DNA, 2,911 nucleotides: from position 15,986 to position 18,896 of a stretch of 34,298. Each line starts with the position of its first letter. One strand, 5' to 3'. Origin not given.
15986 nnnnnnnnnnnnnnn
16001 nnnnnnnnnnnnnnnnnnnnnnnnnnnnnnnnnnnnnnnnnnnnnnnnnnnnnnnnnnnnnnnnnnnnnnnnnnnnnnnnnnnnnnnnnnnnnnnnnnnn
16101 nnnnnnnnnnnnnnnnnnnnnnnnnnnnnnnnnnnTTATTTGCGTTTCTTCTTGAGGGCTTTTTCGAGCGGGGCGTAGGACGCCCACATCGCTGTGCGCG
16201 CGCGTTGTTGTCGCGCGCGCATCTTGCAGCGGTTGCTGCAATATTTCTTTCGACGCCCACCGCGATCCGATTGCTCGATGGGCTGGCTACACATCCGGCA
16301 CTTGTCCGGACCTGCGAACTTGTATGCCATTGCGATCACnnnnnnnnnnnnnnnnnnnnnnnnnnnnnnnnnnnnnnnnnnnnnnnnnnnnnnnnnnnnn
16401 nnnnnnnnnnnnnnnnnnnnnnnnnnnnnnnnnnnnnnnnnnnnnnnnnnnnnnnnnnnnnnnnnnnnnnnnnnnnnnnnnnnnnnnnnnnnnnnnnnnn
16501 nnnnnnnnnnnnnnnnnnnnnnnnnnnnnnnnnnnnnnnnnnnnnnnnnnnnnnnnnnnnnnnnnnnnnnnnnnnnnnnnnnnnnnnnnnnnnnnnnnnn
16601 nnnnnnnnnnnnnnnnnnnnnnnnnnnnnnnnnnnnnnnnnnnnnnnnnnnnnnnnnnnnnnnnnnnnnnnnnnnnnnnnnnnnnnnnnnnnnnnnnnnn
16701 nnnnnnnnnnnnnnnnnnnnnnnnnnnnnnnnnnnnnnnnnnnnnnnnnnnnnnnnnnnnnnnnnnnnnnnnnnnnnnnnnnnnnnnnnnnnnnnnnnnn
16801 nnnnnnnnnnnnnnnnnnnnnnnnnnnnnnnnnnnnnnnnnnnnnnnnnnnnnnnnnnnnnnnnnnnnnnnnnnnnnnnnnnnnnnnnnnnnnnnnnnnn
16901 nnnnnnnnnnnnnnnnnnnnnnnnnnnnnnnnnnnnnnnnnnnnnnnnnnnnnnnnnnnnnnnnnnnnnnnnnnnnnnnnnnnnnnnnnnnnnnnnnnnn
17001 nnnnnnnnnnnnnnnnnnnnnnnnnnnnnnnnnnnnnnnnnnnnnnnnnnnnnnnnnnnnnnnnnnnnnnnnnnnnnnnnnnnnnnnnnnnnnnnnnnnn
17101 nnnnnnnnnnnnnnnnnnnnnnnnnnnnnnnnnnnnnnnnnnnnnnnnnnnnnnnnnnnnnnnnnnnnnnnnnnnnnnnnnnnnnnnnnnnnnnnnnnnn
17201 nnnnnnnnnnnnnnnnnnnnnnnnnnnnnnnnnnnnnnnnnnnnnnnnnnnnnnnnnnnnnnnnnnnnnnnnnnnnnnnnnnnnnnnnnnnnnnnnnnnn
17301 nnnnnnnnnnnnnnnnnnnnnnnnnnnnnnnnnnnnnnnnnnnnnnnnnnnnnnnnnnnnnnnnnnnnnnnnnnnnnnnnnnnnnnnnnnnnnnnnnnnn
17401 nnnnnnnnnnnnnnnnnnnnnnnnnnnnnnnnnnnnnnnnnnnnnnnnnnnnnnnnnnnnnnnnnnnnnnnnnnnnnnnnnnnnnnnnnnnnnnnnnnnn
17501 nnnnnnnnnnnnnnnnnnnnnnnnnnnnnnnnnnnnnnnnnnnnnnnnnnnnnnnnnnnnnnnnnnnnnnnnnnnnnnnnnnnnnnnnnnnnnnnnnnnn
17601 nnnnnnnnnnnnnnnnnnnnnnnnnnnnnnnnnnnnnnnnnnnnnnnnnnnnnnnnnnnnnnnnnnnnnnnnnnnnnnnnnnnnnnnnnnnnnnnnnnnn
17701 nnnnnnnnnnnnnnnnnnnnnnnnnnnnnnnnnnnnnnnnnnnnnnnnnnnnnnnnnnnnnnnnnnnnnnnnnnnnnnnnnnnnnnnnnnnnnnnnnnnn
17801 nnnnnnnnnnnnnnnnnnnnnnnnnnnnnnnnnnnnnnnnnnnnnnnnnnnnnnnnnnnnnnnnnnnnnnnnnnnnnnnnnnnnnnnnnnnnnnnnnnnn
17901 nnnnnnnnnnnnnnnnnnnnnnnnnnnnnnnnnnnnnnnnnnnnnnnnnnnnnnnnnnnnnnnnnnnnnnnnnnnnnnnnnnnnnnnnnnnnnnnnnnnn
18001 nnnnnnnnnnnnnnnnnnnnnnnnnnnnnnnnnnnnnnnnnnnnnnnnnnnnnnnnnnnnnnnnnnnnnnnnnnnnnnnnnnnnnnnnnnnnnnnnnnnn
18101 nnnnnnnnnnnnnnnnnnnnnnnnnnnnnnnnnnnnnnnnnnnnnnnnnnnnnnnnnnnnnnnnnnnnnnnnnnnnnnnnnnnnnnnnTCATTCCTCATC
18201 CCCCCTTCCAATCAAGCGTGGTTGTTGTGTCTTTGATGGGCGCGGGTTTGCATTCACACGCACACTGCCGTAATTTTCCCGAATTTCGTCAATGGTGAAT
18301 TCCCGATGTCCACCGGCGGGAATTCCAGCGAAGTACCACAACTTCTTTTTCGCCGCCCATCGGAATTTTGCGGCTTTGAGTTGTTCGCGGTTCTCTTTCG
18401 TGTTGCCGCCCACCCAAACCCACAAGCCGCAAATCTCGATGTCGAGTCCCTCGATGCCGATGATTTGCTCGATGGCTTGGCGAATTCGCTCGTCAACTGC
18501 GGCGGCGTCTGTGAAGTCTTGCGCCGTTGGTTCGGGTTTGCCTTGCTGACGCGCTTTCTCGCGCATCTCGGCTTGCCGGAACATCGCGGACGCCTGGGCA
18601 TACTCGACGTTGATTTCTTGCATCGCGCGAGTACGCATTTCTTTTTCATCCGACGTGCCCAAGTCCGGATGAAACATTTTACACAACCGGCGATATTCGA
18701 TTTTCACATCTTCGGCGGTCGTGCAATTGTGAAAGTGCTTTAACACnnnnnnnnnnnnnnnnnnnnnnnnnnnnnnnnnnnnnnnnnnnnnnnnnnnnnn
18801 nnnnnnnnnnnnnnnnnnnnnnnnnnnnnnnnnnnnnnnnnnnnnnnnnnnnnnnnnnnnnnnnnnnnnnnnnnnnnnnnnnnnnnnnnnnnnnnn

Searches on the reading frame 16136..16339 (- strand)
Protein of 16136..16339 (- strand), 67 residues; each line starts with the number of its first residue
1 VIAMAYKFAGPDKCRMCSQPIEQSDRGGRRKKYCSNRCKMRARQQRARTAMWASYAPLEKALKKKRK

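Call 10: search_protein_families(library=pfam, proteins=[window:16136-16339:-], max_evalue=0.01)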
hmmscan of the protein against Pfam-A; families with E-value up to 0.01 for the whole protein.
window:16136-16339:- (67 aa): 1 family
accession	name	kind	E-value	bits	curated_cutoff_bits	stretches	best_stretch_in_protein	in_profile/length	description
PF09889.16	DUF2116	-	0.0057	17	26.8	0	14-51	6-39/59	Probable treble clef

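Call 72: find_homologous_proteins(query=window:16136-16330:-, max_evalue=0.01)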
Query window:16136-16330:- (64 aa): 1 proteins with E <= 0.01 among 1 candidates.
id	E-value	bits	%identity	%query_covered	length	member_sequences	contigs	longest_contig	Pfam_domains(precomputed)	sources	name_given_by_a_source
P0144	8.1e-35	135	100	100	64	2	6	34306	-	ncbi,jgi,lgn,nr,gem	ncbi:MAG: hypothetical protein FJ009_06145 [Chloroflexi bacterium]|nr:hypothetical protein [Chlorofl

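Call 81: search_protein_representatives(protein=window:16136-16330:-)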
Query: 64 residues. Proteins with E-value up to 0.001 (for the whole library): 42; up to 1e-10: 3; up to 1e-30: 1. The best 42 are listed.
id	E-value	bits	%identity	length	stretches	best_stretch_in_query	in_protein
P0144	2.6e-35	134.6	100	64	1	1-64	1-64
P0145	1.1e-20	88.7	43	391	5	7-60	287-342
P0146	6.7e-13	64.2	42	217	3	8-55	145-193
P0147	1.4e-10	57.0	43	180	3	9-53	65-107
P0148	1.6e-07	47.4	58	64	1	1-45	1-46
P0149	2.8e-07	46.6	41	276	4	9-44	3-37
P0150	7.1e-07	45.3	41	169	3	9-60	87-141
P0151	1.4e-06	44.4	42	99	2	10-44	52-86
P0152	2.5e-06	43.6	35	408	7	11-45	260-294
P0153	3.6e-06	43.1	38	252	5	9-46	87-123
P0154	4.4e-06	42.8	39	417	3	9-58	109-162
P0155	6.5e-06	42.3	44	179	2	10-44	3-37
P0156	1.0e-05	41.7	35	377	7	10-49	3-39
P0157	1.2e-05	41.5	44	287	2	8-42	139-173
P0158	1.4e-05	41.2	37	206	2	8-61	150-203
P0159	1.6e-05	41.1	37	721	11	10-45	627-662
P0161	3.1e-05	40.2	47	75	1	3-53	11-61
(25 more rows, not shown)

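Call 83: search_protein_families(library=pfam, proteins=[P0144, P0145, P0146, P0147, P0148, P0152, P0159, P0161, P0154], max_evalue=1)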
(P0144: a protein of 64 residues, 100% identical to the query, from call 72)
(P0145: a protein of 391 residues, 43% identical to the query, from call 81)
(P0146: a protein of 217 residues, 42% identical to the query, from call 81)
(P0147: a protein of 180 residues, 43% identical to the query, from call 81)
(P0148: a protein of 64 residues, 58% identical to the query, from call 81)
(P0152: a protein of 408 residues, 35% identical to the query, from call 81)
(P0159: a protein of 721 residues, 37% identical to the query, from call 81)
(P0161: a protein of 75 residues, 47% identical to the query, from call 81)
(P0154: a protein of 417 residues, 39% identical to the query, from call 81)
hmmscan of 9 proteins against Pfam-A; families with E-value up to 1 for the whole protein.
P0144 (64 aa): 3 families
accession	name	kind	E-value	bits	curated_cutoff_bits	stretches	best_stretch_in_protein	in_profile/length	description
PF09889.16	DUF2116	-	0.0053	17.1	26.8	1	11-48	6-39/59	Probable treble clef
PF24461.1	DUF7576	-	0.09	13.1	27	0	10-37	19-56/60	Family of unknown function (DUF7576)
PF03884.20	YacG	-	0.36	11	25.5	1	10-37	2-28/52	DNA gyrase inhibitor YacG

P0145 (391 aa): 4 families
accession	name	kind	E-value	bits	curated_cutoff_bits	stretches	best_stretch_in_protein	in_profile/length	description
PF04879.21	Molybdop_Fe4S4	-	3.2e-05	24.2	22.7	0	245-274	10-39/55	Molybdopterin oxidoreductase Fe4S4 domain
PF04359.20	DUF493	-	0.01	16.8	24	0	236-271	43-78/84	Protein of unknown function (DUF493)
PF09889.16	DUF2116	-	0.19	12.2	26.8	1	107-139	6-33/59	Probable treble clef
PF12855.13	Ecl1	-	0.24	12.9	28.3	2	228-277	7-57/170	TORC1 inhibitor Ecl family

P0146 (217 aa): 8 families
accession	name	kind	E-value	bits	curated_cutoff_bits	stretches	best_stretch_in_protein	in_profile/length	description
PF09889.16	DUF2116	-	1.4e-05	25.4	26.8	2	148-180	6-33/59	Probable treble clef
PF12855.13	Ecl1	-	0.01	17.4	28.3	1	148-196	8-52/170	TORC1 inhibitor Ecl family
PF08983.15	V1R_C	-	0.03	15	25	1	133-153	20-40/48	Vasopressin V1 receptor, C-terminal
PF17980.7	ADD_DNMT3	-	0.094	13.1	26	0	145-154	17-26/56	DNMT3, cysteine rich ADD domain, GATA1-like zinc finger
PF04879.21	Molybdop_Fe4S4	-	0.15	12.5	22.7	0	166-196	10-40/55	Molybdopterin oxidoreductase Fe4S4 domain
PF04181.18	RPAP2_Rtr1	-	0.21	12.3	33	0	37-59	49-71/75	Rtr1/RPAP2 family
PF23699.1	PACMP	-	0.47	11.1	27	1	152-175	6-28/44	PAR-amplifying and CtIP-maintaining micropeptide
PF03884.20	YacG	-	0.78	9.9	25.5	1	148-173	3-28/52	DNA gyrase inhibitor YacG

P0147 (180 aa): 8 families
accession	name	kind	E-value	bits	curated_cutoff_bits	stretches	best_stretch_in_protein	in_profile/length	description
PF04879.21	Molybdop_Fe4S4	-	0.0008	19.8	22.7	1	84-118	10-44/55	Molybdopterin oxidoreductase Fe4S4 domain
PF21319.3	zf-FCS_1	-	0.0012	19.3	26.6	1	4-26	3-27/31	Zinc finger, FCS-type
PF09889.16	DUF2116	-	0.0023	18.3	26.8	1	129-172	6-41/59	Probable treble clef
PF04181.18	RPAP2_Rtr1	-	0.012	16.3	33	0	14-30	51-67/75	Rtr1/RPAP2 family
PF04640.20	PLATZ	-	0.021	15.9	25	1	55-91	46-79/79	PLATZ transcription factor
PF04359.20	DUF493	-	0.13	13.3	24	0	77-100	47-68/84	Protein of unknown function (DUF493)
PF11706.13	zf-CGNR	-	0.15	12.4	24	1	9-34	13-43/44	CGNR zinc finger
PF00019.25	TGF_beta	-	0.57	11.4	27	1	10-56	19-60/104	Transforming growth factor beta like domain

P0148 (64 aa): 8 families
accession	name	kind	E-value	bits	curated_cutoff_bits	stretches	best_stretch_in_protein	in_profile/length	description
PF09889.16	DUF2116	-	0.00052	20.4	26.8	1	11-45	5-33/59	Probable treble clef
PF03884.20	YacG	-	0.013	15.6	25.5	1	11-38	2-28/52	DNA gyrase inhibitor YacG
PF24461.1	DUF7576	-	0.024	14.9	27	1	8-36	17-54/60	Family of unknown function (DUF7576)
PF00130.28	C1_1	-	0.04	14.2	26.5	1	5-35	8-37/53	Phorbol esters/diacylglycerol binding domain (C1 domain)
PF04879.21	Molybdop_Fe4S4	-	0.054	13.9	22.7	0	31-48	10-27/55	Molybdopterin oxidoreductase Fe4S4 domain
PF01753.24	zf-MYND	-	0.1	13.1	22.7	1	12-41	1-32/39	MYND finger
PF03119.21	DNA_ligase_ZBD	-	0.13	12.6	25.8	1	11-34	1-22/27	NAD-dependent DNA ligase C4 zinc finger domain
PF02565.21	RecO_C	-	0.27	11.4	22.1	1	10-44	69-103/157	Recombination protein O C terminal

P0152 (408 aa): 5 families
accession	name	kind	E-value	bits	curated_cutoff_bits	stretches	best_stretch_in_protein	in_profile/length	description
PF09889.16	DUF2116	-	7.5e-05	23.1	26.8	3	259-300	5-40/59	Probable treble clef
PF06467.20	zf-FCS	-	0.0083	16.4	22.4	1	351-381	2-36/39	MYM-type Zinc finger with FCS sequence motif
PF23550.1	zf_Tbcl_Rhp7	-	0.019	14.9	27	0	215-226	5-16/39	DNA repair protein rhp7 treble clef domain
PF12855.13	Ecl1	-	0.11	14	28.3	1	172-202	6-32/170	TORC1 inhibitor Ecl family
PF23267.1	ENOX1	-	0.26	11.8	27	0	45-77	6-39/110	ENOX1-like domain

P0159 (721 aa): 12 families
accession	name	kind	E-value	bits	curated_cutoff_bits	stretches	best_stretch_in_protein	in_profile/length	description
PF09889.16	DUF2116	-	1.8e-11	44.3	26.8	2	626-662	4-34/59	Probable treble clef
PF01753.24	zf-MYND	-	2.6e-07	31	22.7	1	438-471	1-36/39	MYND finger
PF03884.20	YacG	-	0.00016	21.8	25.5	2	14-39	3-29/52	DNA gyrase inhibitor YacG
PF22400.1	DUF6980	-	0.00069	20.2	27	0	92-121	39-66/99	Domain of unknown function (DUF6980)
PF13248.11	Zn_ribbon_3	-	0.003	17.4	27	2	478-492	11-26/26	zinc-ribbon domain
PF01246.26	Ribosomal_L24e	-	0.0084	16.7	27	0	677-716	9-47/66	Ribosomal protein L24e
PF04640.20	PLATZ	-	0.014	16.4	25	0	336-367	50-77/79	PLATZ transcription factor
PF12230.13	PRP21_like_P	-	0.049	13.9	28.2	0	293-309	153-165/213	Pre-mRNA splicing factor PRP21 like protein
PF08271.17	Zn_Ribbon_TF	-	0.14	12.1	29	0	475-489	12-26/43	TFIIB zinc-binding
PF06467.20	zf-FCS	-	0.4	11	22.4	1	628-653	7-36/39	MYM-type Zinc finger with FCS sequence motif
PF18658.7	zf-C2H2_12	-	0.59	10.3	27.3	0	437-452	20-35/64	Spin-doc zinc-finger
PF23475.1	zf-Tbcl_FmdE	-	0.88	9.5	23.2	0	108-120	8-20/35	FmdE treble clef zinc finger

P0161 (75 aa): 1 family
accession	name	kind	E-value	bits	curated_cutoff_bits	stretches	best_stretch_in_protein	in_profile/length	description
PF01667.23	Ribosomal_S27e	-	0.29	11.3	24.5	1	18-42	28-53/55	Ribosomal protein S27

P0154 (417 aa): 55 families (the best 25 are shown)
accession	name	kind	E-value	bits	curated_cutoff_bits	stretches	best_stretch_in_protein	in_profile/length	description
PF13936.12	HTH_38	-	2e-11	43.9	27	2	246-281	5-39/44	Helix-turn-helix domain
PF13384.12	HTH_23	-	4e-10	39.7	24.6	2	258-284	14-39/50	Homeodomain-like domain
PF01381.28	HTH_3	-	1.4e-09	38.3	23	2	325-354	1-30/55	Helix-turn-helix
PF04218.19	CENP-B_N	-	2.6e-09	37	21.2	2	260-284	20-44/53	CENP-B N-terminal DNA-binding domain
PF12824.13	MRP-L20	-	5.3e-09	36.9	30.4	2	235-287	73-129/164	Mitochondrial ribosomal protein subunit L20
PF13412.12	HTH_24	-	2.6e-08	33.7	21.9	2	254-284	9-39/48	Winged helix-turn-helix DNA-binding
PF04545.22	Sigma70_r4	-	4.9e-07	29.6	24.1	2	257-283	15-41/50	Sigma-70, region 4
PF13560.12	HTH_31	-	6.1e-07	30.1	27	2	253-286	5-38/64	Helix-turn-helix domain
PF15978.11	TnsD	-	1e-06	28.5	32.4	2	186-287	138-224/355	Tn7-like transposition protein D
PF01047.28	MarR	-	1.3e-06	28.6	24.6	2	246-283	1-38/59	MarR family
PF13518.12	HTH_28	-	1.8e-06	28.3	25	2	335-355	14-34/52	Helix-turn-helix domain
PF02796.21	HTH_7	-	1.9e-06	28.3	23.8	1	249-279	9-38/45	Helix-turn-helix domain of resolvase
PF08281.18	Sigma70_r4_2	-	4.2e-06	26.7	25.7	2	329-352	22-45/54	Sigma-70, region 4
PF13542.12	HTH_Tnp_ISL3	-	1.2e-05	25.1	27.4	2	332-355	26-48/51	Helix-turn-helix domain of transposase family ISL3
PF13613.12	HTH_Tnp_4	-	3.1e-05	23.9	27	1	262-284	19-41/53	Helix-turn-helix of DDE superfamily endonuclease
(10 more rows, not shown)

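Call 84: find_encoding_contigs(protein=P0148, flank=10000, max_places=3)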
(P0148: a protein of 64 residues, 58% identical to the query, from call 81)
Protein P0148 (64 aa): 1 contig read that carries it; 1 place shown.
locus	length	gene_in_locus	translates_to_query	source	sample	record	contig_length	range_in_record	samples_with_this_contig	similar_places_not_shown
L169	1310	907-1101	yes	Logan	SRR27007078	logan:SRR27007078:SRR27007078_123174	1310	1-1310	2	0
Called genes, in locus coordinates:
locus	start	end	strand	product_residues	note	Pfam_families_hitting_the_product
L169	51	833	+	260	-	PF12083:DUF3560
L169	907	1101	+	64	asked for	-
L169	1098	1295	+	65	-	-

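Call 86: find_encoding_contigs(protein=P0161, flank=10000, max_places=3)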
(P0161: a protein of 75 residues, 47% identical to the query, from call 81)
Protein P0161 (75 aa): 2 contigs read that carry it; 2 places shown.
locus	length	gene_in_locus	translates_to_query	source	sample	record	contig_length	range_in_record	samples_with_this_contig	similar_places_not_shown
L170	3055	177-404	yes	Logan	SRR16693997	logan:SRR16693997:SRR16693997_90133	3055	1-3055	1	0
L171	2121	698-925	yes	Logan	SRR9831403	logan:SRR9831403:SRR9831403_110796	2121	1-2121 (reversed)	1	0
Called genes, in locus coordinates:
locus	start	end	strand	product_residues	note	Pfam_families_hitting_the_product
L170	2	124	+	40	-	?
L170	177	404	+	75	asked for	-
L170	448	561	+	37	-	-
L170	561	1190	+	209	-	-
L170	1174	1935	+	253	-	-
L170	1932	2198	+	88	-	-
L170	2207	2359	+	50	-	-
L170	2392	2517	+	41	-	-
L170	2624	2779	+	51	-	-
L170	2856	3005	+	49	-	-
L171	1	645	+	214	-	?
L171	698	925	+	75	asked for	-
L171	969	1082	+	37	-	-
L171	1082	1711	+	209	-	-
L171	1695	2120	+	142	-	?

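Call 97: predict_structure(alignment_id=A2)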
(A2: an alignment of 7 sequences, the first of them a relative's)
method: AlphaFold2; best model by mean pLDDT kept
length: 64 residues; sequences in the alignment: 7
mean_pLDDT: 80.6   pTM: 0.53
mean pLDDT of the five models: 80.6, 76.9, 75.4, 75.3, 74.7
residues with pLDDT >= 90: 25; 70-90: 25; 50-70: 11; < 50: 3
segments of 3 or more residues with pLDDT < 50: 1-3
pLDDT, mean of each block of 10 residues (from residue 1): 61 91 83 95 88 70 70
secondary structure, 60 per line:
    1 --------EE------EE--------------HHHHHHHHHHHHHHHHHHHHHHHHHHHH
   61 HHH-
elements in order: H33-63

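Call 102: fold_search(model_id=the predicted structure, library=pdb)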
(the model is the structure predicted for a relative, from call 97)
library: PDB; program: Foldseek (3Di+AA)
matches with E <= 10: 82; with E <= 0.001: 0
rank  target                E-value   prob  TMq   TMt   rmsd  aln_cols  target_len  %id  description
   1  2od1_MODEL_1_A        6.2e-01  0.41  0.38  0.47   5.7        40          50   15  Solution structure of the MYND domain from human AML1-ETO (released 2007-06-19)
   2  9ci7_B                6.7e-01  0.23  0.35  0.39   5.1        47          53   26  Structure of PNUTS:Tox4 complex (released 2025-05-21)
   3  2dan_MODEL_1_A        7.8e-01  0.41  0.39  0.42   5.6        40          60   18  The solution structure of the MYND domain (LEU384-CYS430) of human Zinc finger MYND domain containing protein  (released 2006-06-14)
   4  8x1c_L                1.4e+00  0.28  0.35  0.22   5.0        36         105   25  Structure of nucleosome-bound SRCAP-C in the ADP-bound state (released 2024-03-06)
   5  8ev3_u                1.6e+00  0.30  0.39  0.33   5.5        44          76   16  Ytm1 associated 60S nascent ribosome (-Fkbp39) State 1B (released 2022-11-30)
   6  4tma_L                1.7e+00  0.44  0.46  0.59   3.1        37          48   22  Crystal structure of gyrase bound to its inhibitor YacG (released 2014-07-23)
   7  8tpu_Aa               2.3e+00  0.11  0.42  0.29   6.0        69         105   19  Subtomogram averaged consensus structure of the malarial 80S ribosome in Plasmodium falciparum-infected human erythro (released 2024-08-14)
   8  9znf_AT               2.5e+00  0.25  0.39  0.42   5.4        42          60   19  Cryo-EM structure of the Methanosarcina acetivorans 70S ribosome in complex with SriA and SriB (released 2026-01-28)
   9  8x15_L                2.7e+00  0.18  0.37  0.22   5.2        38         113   26  Structure of nucleosome-bound SRCAP-C in the apo state (released 2024-03-06)
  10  6p4g_W                2.7e+00  0.04  0.23  0.19  12.3        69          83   13  Structure of a mammalian small ribosomal subunit in complex with the Israeli Acute Paralysis Virus IRES (Class 1) (released 2019-09-18)
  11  1lv3_MODEL_1_A        3.1e+00  0.15  0.32  0.31   3.3        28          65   25  Solution NMR Structure of Zinc Finger Protein yacG from Escherichia coli. Northeast Structural Genomics Consor (released 2002-09-11)
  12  2yqq_MODEL_1_A        3.4e+00  0.13  0.35  0.39   4.5        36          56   22  Solution structure of the zf-HIT domain in zinc finger HIT domain-containing protein 3 (TRIP-3) (released 2007-10-02)
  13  5eya_F                3.4e+00  0.05  0.22  0.19   4.7        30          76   20  TRIM25 RING domain in complex with Ubc13-Ub conjugate (released 2016-08-17)
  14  7naf_u                3.6e+00  0.21  0.39  0.39   5.5        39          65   18  State E2 nucleolar 60S ribosomal biogenesis intermediate - Spb1-MTD local model (released 2022-11-09)
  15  9qf4_Bb               4.6e+00  0.08  0.34  0.27   5.2        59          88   15  Structure of P. furiosus 70S ribosome grown at 95 degC (released 2025-11-05)
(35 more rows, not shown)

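Call 116: search_protein_families(library=phrogs, proteins=[window:16136-16330:-], max_evalue=0.01)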
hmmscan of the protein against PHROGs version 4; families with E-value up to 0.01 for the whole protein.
window:16136-16330:- (64 aa): 5 families
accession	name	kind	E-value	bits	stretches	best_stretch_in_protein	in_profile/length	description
phrog_16925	-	unknown function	2.8e-05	25.3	1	10-48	7-44/151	-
phrog_2308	-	unknown function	0.00045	21.3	1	8-42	55-88/138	-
phrog_11604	-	DNA, RNA and nucleotide metabolism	0.0011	19.6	1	4-37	21-55/160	HNH endonuclease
phrog_1271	-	DNA, RNA and nucleotide metabolism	0.0018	18.7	1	10-51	214-248/361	HNH endonuclease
phrog_8660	-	DNA, RNA and nucleotide metabolism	0.0068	17.5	1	8-44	13-46/196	HNH endonuclease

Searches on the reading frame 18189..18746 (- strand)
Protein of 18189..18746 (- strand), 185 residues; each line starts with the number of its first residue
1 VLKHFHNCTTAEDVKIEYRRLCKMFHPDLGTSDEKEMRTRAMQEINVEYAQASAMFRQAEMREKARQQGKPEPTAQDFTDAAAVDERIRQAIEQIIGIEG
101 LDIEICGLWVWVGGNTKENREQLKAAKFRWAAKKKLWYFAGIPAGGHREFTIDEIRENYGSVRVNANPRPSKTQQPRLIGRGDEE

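Call 10: search_protein_families(library=pfam, proteins=[window:18189-18746:-], max_evalue=0.01)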
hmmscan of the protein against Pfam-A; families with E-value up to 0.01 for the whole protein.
window:18189-18746:- (185 aa): 1 family
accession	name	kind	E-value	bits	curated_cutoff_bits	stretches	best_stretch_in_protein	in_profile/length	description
PF00226.36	DnaJ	-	3.3e-05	24.4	27.8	1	9-49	12-50/63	DnaJ domain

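Call 116: search_protein_families(library=phrogs, proteins=[window:18189-18746:-], max_evalue=0.01)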
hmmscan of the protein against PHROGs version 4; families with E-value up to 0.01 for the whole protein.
window:18189-18746:- (185 aa): 2 families
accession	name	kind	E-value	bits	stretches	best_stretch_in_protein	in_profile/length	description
phrog_15863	-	unknown function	2.4e-35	123.4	1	1-169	146-303/312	-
phrog_14336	-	unknown function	0.0077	16.6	1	9-44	16-51/363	-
